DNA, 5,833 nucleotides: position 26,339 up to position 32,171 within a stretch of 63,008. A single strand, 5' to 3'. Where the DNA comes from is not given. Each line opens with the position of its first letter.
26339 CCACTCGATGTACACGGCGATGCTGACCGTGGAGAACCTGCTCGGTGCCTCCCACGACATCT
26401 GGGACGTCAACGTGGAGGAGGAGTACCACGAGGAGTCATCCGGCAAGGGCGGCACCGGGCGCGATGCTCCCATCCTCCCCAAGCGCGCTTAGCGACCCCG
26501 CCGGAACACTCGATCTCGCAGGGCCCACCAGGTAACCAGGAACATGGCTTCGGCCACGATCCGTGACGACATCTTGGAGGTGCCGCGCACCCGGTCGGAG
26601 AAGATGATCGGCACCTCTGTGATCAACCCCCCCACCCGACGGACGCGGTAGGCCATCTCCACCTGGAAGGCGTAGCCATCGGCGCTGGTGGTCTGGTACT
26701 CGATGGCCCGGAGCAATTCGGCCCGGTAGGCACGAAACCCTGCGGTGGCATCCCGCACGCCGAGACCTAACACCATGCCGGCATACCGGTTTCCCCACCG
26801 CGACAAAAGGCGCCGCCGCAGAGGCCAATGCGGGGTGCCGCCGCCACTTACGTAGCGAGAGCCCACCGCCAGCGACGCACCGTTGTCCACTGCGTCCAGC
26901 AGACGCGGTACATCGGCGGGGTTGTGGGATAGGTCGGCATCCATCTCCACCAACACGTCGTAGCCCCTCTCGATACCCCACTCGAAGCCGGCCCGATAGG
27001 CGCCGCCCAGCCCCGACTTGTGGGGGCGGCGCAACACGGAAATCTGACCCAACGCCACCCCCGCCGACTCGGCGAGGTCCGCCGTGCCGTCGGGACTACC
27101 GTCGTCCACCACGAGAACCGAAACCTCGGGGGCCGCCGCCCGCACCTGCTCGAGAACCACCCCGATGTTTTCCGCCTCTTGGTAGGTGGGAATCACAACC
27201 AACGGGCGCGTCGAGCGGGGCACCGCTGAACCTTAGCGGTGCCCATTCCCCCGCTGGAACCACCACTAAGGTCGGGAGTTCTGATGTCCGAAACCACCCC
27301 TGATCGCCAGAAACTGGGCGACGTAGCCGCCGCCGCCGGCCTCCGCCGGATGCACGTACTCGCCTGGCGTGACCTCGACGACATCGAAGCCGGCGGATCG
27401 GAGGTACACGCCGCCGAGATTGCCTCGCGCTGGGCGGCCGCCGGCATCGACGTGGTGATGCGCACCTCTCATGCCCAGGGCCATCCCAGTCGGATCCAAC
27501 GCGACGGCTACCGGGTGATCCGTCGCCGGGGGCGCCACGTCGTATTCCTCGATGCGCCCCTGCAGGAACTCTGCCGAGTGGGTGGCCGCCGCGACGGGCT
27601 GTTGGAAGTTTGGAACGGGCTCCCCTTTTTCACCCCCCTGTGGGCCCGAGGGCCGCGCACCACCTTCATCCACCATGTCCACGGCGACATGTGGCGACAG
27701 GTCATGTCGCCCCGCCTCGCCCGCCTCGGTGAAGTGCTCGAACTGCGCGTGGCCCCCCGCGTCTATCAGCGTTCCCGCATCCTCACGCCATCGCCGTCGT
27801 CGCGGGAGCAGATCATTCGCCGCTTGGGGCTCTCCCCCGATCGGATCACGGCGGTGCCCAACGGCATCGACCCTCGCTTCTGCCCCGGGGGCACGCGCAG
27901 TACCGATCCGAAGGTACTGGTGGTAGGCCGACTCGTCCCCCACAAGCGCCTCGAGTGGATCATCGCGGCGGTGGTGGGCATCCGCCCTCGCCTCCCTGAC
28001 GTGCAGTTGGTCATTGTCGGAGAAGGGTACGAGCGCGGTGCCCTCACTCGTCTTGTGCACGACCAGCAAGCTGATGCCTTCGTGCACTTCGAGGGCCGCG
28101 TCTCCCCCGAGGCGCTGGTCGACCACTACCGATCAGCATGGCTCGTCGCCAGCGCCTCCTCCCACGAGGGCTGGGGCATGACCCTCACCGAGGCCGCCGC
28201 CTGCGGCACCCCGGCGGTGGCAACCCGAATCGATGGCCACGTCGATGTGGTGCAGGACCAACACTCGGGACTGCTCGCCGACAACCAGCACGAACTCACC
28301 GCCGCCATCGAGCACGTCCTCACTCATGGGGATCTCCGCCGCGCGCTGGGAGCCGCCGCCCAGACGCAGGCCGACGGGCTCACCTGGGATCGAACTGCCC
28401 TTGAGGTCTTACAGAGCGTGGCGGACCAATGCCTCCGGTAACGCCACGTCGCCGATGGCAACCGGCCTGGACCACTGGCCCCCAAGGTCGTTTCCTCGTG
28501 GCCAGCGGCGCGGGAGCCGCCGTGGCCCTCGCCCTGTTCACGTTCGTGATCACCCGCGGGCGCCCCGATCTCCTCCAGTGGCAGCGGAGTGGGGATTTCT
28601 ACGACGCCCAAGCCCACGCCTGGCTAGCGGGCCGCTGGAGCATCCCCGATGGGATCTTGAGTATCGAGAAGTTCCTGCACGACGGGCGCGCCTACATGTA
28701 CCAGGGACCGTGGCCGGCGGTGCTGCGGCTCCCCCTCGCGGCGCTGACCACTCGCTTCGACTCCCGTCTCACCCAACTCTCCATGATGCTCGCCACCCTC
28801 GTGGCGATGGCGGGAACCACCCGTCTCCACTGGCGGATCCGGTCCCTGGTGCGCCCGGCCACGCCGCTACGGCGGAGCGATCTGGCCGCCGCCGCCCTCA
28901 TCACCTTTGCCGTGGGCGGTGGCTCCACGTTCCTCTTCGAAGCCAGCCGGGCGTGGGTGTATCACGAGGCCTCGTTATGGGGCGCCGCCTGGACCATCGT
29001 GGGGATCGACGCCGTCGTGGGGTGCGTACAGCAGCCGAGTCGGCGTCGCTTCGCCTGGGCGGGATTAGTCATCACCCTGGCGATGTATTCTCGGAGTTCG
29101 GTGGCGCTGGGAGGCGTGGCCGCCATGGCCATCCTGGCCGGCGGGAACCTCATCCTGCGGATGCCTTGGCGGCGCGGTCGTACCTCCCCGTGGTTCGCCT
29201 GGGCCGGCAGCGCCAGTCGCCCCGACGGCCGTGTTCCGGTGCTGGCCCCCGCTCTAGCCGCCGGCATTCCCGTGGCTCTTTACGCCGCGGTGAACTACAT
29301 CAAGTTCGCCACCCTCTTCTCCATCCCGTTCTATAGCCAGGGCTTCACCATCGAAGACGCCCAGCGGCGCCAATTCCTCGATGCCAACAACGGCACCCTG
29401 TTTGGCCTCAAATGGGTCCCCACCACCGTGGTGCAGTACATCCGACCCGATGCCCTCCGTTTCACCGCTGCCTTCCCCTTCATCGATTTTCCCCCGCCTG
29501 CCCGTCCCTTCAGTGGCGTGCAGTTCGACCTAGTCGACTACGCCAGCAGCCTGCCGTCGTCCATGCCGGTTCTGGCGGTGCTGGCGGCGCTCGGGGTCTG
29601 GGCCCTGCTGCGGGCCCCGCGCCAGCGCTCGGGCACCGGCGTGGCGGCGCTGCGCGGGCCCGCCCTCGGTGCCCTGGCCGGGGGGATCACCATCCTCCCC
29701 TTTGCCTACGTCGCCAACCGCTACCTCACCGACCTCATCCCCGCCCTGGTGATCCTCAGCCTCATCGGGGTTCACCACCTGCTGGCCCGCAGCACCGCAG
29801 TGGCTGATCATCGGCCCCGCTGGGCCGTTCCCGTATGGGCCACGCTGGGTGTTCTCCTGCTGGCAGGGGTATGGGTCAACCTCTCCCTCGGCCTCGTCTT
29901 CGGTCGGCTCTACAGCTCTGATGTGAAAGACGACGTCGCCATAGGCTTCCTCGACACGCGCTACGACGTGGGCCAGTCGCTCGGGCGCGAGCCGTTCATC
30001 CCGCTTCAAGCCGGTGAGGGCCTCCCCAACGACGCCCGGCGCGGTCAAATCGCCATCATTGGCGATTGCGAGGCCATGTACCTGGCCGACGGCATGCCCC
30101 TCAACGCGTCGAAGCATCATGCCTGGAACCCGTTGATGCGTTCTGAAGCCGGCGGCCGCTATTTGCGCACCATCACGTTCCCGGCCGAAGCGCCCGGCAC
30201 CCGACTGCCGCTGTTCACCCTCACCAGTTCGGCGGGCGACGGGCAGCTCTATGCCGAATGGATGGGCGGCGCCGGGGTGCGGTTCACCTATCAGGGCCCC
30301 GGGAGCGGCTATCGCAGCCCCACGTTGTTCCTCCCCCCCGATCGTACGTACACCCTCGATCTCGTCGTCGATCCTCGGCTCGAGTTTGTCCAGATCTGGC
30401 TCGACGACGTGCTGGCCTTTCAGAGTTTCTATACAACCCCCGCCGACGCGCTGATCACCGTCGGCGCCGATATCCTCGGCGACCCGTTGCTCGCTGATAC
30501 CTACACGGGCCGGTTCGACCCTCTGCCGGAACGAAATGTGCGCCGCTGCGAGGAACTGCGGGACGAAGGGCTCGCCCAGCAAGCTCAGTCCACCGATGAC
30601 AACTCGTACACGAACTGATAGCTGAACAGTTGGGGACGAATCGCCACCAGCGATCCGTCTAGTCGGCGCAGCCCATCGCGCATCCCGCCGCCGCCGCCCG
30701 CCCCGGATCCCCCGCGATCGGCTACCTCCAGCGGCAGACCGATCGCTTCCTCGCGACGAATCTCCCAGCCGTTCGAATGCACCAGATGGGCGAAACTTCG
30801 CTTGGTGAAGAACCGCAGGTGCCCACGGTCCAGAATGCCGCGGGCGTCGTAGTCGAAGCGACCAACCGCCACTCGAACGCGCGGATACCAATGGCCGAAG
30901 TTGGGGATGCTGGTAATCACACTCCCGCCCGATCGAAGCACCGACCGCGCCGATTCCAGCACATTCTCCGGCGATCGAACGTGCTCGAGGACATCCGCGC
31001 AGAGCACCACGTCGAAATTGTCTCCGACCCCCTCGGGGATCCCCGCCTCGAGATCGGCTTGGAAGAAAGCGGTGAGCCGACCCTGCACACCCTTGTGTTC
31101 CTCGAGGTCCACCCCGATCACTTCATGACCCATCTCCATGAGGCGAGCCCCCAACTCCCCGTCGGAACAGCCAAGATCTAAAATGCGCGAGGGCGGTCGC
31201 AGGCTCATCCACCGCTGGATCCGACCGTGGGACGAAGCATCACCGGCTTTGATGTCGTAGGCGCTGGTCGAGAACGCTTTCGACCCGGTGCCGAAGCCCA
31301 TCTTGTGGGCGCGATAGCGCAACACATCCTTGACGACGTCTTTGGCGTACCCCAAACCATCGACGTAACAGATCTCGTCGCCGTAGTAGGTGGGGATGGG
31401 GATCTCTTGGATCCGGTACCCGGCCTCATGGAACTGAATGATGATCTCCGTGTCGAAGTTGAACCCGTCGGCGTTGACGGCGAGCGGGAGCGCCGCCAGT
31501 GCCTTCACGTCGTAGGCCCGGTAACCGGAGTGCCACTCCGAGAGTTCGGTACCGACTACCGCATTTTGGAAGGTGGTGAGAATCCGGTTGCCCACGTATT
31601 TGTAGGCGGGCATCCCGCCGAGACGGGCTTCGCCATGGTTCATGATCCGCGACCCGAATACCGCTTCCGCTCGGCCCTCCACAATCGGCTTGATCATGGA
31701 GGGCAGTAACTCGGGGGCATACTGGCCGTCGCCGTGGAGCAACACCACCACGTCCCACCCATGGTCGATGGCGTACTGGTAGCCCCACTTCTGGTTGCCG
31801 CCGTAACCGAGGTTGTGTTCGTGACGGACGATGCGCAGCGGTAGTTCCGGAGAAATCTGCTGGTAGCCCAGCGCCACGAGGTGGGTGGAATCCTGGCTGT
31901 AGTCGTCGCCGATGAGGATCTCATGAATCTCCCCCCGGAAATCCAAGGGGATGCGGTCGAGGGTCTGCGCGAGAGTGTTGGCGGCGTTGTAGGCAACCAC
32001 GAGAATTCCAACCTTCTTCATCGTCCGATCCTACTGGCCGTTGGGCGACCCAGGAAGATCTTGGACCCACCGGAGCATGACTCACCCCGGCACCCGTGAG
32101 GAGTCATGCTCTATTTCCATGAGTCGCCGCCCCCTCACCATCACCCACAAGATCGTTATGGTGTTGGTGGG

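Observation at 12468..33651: Large extracytoplasmic glycan-assembly cluster built around five GT-C-type membrane proteins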

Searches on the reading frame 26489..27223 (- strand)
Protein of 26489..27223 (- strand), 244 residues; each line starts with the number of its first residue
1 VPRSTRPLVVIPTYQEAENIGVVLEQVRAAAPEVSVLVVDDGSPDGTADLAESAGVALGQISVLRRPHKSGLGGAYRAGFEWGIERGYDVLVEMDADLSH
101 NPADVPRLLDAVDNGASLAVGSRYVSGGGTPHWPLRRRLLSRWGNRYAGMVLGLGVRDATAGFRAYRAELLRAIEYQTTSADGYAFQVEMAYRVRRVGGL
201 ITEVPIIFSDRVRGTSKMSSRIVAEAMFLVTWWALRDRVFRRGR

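Call 3: search_protein_families(library=pfam, proteins=[window:26489-27223:-], max_evalue=0.01)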
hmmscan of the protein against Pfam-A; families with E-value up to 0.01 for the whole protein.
window:26489-27223:- (244 aa): 2 families
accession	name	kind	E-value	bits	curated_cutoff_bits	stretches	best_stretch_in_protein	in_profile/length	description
PF00535.33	Glycos_transf_2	-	6.8e-30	104.6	23.3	1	9-173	2-166/168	Glycosyl transferase family 2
PF13641.12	Glyco_tranf_2_3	-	3.1e-06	27.8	27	1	8-200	4-200/230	Glycosyltransferase like family 2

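Call 9: search_protein_families(library=ncbifam, proteins=[window:26489-27223:-], max_evalue=0.01)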
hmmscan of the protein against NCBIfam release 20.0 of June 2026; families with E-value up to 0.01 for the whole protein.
window:26489-27223:- (244 aa): 13 families
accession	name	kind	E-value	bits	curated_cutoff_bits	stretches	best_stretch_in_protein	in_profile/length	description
NF058614.1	PPMAGASynPpgS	equivalog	1.3e-18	67.2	370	1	9-176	4-167/226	polyprenyl-phospho-N-acetylgalactosaminyl synthase PpgS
TIGR04182.1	glyco_TIGR04182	equivalog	3.1e-18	66.2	325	1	9-216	4-198/293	S-layer glycoprotein N-glycosyltransferase AglJ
NF041391.1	DPhHxTase_Halo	equivalog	6.8e-18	64.4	375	1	13-215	3-190/213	dolichyl-phosphate hexose transferase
NF007986.1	PRK10714.1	equivalog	1.2e-12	47.5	529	1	9-227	10-219/316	undecaprenyl-phosphate 4-deoxy-4-formamido-L-arabinose transferase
TIGR04283.1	glyco_like_mftF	equivalog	2.2e-08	34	182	1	9-57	3-52/221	TIGR04283 family arsenosugar biosynthesis glycosyltransferase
TIGR03469.1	HpnB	hypoth_equivalog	1.6e-07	30.7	379.25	1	9-114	48-162/386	hopene-associated glycosyltransferase HpnB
NF010496.0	PRK13915.1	equivalog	2.1e-06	27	262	1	9-109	35-139/307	glucosyl-3-phosphoglycerate synthase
NF047588.1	GlcsyltransPgfSStrep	equivalog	2.3e-06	27.1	500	1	10-149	6-146/308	glycosyltransferase PgfS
NF041875.1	EPS_EpsD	equivalog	3.5e-06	26.6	370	1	9-66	3-62/325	exopolysaccharide biosynthesis glycosyltransferase EpsD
TIGR03965.1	mycofact_glyco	equivalog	1.2e-05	24.5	280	1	9-126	78-193/467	mycofactocin biosynthesis glycosyltransferase MftF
TIGR03937.1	PgaC_IcaA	equivalog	1.3e-05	24.3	422.3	1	9-98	49-136/407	poly-beta-1,6-N-acetyl-D-glucosamine synthase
NF053846.1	glyco_with_XrtP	equivalog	0.00023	20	520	1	10-67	46-103/440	XrtP-associated glycosyltransferase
NF045692.1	OglycostaseCruG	equivalog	0.0011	18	600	1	9-65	45-102/386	2'-O-glycosyltransferase CruG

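Call 65: search_solved_structures(query=window:26489-27223:-, max_evalue=0.001)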
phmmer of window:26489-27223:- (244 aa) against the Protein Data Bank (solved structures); distinct sequences matched with E-value up to 0.001: 5.
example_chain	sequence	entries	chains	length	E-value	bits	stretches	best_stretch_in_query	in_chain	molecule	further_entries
5mlz_A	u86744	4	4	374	3.3e-33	118.4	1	5-227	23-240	Dolichol monophosphate mannose synthase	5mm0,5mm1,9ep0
9hwj_A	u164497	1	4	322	1e-10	44.8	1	8-220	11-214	Undecaprenyl-phosphate 4-deoxy-4-formamido-L-arabinose transferase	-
9bhc_C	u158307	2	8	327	3.7e-09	39.6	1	8-221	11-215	Undecaprenyl-phosphate 4-deoxy-4-formamido-L-arabinose transferase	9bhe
8vxh_A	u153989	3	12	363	5e-09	39.2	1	8-221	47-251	Undecaprenyl-phosphate 4-deoxy-4-formamido-L-arabinose transferase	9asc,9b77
9jma_A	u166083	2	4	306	3e-05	26.9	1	9-116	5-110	GalNAc(5)-diNAcBac-PP-undecaprenol beta-1,3-glucosyltransferase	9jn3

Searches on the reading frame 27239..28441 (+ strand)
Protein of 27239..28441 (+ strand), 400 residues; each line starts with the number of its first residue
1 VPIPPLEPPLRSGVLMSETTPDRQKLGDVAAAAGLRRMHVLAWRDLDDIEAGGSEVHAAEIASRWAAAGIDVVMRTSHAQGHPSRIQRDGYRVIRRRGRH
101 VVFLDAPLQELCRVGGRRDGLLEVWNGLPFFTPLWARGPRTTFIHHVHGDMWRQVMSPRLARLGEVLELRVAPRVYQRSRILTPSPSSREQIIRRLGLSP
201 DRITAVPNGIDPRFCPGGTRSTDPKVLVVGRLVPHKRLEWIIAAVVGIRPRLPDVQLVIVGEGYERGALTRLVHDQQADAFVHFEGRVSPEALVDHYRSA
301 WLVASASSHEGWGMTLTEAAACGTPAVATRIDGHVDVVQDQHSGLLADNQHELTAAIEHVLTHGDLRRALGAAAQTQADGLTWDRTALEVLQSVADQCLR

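Call 3: search_protein_families(library=pfam, proteins=[window:27239-28441:+], max_evalue=0.01)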
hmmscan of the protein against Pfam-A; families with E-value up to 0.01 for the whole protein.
window:27239-28441:+ (400 aa): 6 families
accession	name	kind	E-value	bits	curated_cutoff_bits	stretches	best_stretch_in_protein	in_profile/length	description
PF00534.26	Glycos_transf_1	-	1.6e-32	112.8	26.4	1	219-376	11-171/172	Glycosyl transferases group 1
PF13692.12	Glyco_trans_1_4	-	1.3e-28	100.5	27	1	224-362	2-141/142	Glycosyl transferases group 1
PF13439.12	Glyco_transf_4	-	2.9e-15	57.1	28.5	1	52-213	2-169/170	Glycosyltransferase Family 4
PF13524.12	Glyco_trans_1_2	-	5.7e-14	52.7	25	1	251-389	11-141/144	Glycosyl transferase-like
PF13579.12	Glyco_trans_4_4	-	9e-13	49.3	29.7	1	52-209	1-158/158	Glycosyl transferase 4-like domain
PF20706.3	GT4-conflict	-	3e-10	40.1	26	1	220-387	194-382/385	Family 4 Glycosyltransferase in conflict systems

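Call 80: search_protein_families(library=ncbifam, proteins=[window:27284-28441:+], max_evalue=0.00001)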
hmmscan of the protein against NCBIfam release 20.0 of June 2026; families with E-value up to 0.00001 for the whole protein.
window:27284-28441:+ (385 aa): 29 families (the best 25 are shown)
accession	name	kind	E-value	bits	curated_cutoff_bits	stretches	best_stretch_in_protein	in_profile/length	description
TIGR03449.1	mycothiol_MshA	equivalog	2.7e-25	89.1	462.5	1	165-379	167-400/406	D-inositol-3-phosphate glycosyltransferase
NF041876.1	EPS_EpsE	equivalog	1.6e-22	80.3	400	1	208-362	214-375/389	exopolysaccharide biosynthesis GT4 family glycosyltransferase EpsE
NF038229.1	Glyco4_Geo_Pelo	equivalog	4e-20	72.1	400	1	164-362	111-315/338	GPMC system family 4 glycosyltransferase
TIGR03088.1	stp2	hypoth_equivalog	1.4e-19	70.4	409.05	1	177-363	151-353/374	TIGR03088 family PEP-CTERM/XrtA system glycosyltransferase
TIGR04047.1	MSMEG_0565_glyc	hypoth_equivalog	1.5e-17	63.8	259.85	1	208-377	193-369/373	MSMEG_0565 family glycosyltransferase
TIGR02918.1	TIGR02918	equivalog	9.7e-17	60.8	574.6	1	209-345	320-456/500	accessory Sec system glycosyltransferase GtfA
TIGR03999.1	thiol_BshA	equivalog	5.5e-14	51.9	273.7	1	214-363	205-353/375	N-acetyl-alpha-D-glucosaminyl L-malate synthase BshA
NF041010.1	glycosy_Agl16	equivalog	1.7e-13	50.1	575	1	164-377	135-346/352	glycosylation protein Agl16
NF047881.1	glyco_SdgB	exception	2.4e-13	49.6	800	1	208-364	321-478/496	serine-aspartate repeat adhesin O-glycosyltransferase SdgB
TIGR04063.1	stp3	hypoth_equivalog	9.2e-13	47.8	442.05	1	170-361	165-373/397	TIGR04063 family PEP-CTERM/XrtA system glycosyltransferase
NF049988.1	MGlcDAGSynMgs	equivalog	9.3e-13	48.3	400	1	211-362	216-367/398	alpha-monoglucosyldiacylglycerol synthase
NF047880.1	glyco_SdgA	exception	1.6e-12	46.8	800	1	208-349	315-457/488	serine-aspartate repeat adhesin O-glycosyltransferase SdgA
TIGR02149.1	glgA_Coryne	subfamily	6e-12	45.4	302.4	1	164-372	146-380/391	glycogen synthase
NF007396.0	PRK09922.1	equivalog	5.9e-10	38.6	385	1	171-331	144-307/361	lipopolysaccharide 1,6-galactosyltransferase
TIGR04348.1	TIGR04348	equivalog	2.1e-09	36.9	300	1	210-371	139-300/310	selenoneine biosynthesis selenosugar synthase SenB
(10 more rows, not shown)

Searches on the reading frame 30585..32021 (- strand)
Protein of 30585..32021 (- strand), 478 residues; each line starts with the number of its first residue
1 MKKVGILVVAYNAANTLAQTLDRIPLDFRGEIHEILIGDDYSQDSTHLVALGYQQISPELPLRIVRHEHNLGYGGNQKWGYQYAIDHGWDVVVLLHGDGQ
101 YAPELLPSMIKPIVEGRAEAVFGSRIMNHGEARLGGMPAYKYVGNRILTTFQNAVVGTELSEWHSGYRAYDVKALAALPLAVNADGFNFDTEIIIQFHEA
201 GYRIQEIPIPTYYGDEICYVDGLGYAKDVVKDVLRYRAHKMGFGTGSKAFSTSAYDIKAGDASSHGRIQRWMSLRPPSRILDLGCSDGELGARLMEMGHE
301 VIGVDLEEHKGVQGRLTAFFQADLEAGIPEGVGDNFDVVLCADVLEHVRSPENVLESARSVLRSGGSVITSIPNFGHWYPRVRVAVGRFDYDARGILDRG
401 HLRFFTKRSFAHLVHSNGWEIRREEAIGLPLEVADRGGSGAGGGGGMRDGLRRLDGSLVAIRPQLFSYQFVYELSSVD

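Call 4: search_protein_families(library=pfam, proteins=[window:30585-32021:-], max_evalue=0.01)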
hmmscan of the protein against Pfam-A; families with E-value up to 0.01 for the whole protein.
window:30585-32021:- (478 aa): 9 families
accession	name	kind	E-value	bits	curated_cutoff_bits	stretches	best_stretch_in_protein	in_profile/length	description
PF00535.33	Glycos_transf_2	-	9.2e-19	68.4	23.3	1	6-175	2-164/168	Glycosyl transferase family 2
PF13489.12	Methyltransf_23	-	3.3e-17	63.2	27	1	274-422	20-162/164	Methyltransferase domain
PF07021.18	MetW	-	1.8e-15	57.5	21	1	268-386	7-123/193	Methionine biosynthesis protein MetW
PF13847.12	Methyltransf_31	-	1.1e-11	45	27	1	278-374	5-113/145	Methyltransferase domain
PF08241.18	Methyltransf_11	-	1.7e-11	45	21.2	1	281-369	1-94/95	Methyltransferase domain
PF13649.12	Methyltransf_25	-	2.2e-10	41.5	27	1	280-366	1-97/97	Methyltransferase domain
PF08242.18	Methyltransf_12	-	3.6e-10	40.9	30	1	281-367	1-97/98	Methyltransferase domain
PF05219.18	DREV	-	5e-06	26.3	26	1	270-372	88-188/265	DREV methyltransferase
PF08003.17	Methyltransf_9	-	0.002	17.6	23.8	1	267-369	106-216/315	Protein of unknown function (DUF1698)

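Call 9: search_protein_families(library=ncbifam, proteins=[window:30585-32021:-], max_evalue=0.01)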
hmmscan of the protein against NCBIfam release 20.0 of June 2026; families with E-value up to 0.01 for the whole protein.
window:30585-32021:- (478 aa): 20 families
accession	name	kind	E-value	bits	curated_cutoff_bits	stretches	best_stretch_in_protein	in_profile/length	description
TIGR04182.1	glyco_TIGR04182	equivalog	4.8e-21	75.4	325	1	4-209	2-188/293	S-layer glycoprotein N-glycosyltransferase AglJ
TIGR02081.1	metW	equivalog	7.7e-16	58.2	189.5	1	274-421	11-162/194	methionine biosynthesis protein MetW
NF058614.1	PPMAGASynPpgS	equivalog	5e-13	49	370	1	5-215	3-200/226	polyprenyl-phospho-N-acetylgalactosaminyl synthase PpgS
NF045667.1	MTase_DVU1556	equivalog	7.6e-12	45.1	155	1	260-370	6-119/213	DVU_1556 family methyltransferase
TIGR01983.1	UbiG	equivalog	1.8e-10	40.5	102.95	1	278-371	51-152/228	bifunctional 2-polyprenyl-6-hydroxyphenol methylase/3-demethylubiquinol 3-O-methyltransferase UbiG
NF041391.1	DPhHxTase_Halo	equivalog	2.9e-09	36.2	375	1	11-211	4-183/213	dolichyl-phosphate hexose transferase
TIGR04345.1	ovoA_Cterm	equivalog_domain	5.4e-09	35.9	170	1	318-373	119-172/242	putative 4-mercaptohistidine N1-methyltransferase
NF047588.1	GlcsyltransPgfSStrep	equivalog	1.4e-06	27.8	500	1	3-178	2-167/308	glycosyltransferase PgfS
TIGR02072.1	BioC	equivalog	1.5e-05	25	184.95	1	276-372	34-134/244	malonyl-ACP O-methyltransferase BioC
NF043040.1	corrin_prot_MT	hypoth_equivalog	1.5e-05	24.5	180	1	275-309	40-74/216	corrinoid protein-associated methyltransferase CpaM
TIGR02021.1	BchM-ChlM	equivalog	2.8e-05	23.6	158.9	1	248-350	24-133/218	magnesium protoporphyrin IX methyltransferase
TIGR00452.1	TIGR00452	equivalog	2.8e-05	23.1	275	1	278-369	119-218/316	tRNA 5-methoxyuridine(34)/uridine 5-oxyacetic acid(34) synthase CmoB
NF008264.0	PRK11036.1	equivalog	3.9e-05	23.2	366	1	277-375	45-152/261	tRNA uridine 5-oxyacetic acid(34) methyltransferase CmoM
NF011650.0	PRK15068.1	equivalog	0.00012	21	209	1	278-369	124-224/324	tRNA 5-methoxyuridine(34)/uridine 5-oxyacetic acid(34) synthase CmoB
NF053739.1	GlytfEpsEBac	equivalog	0.0009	18.3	450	1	3-71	2-68/265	glycosyltransferase EpsE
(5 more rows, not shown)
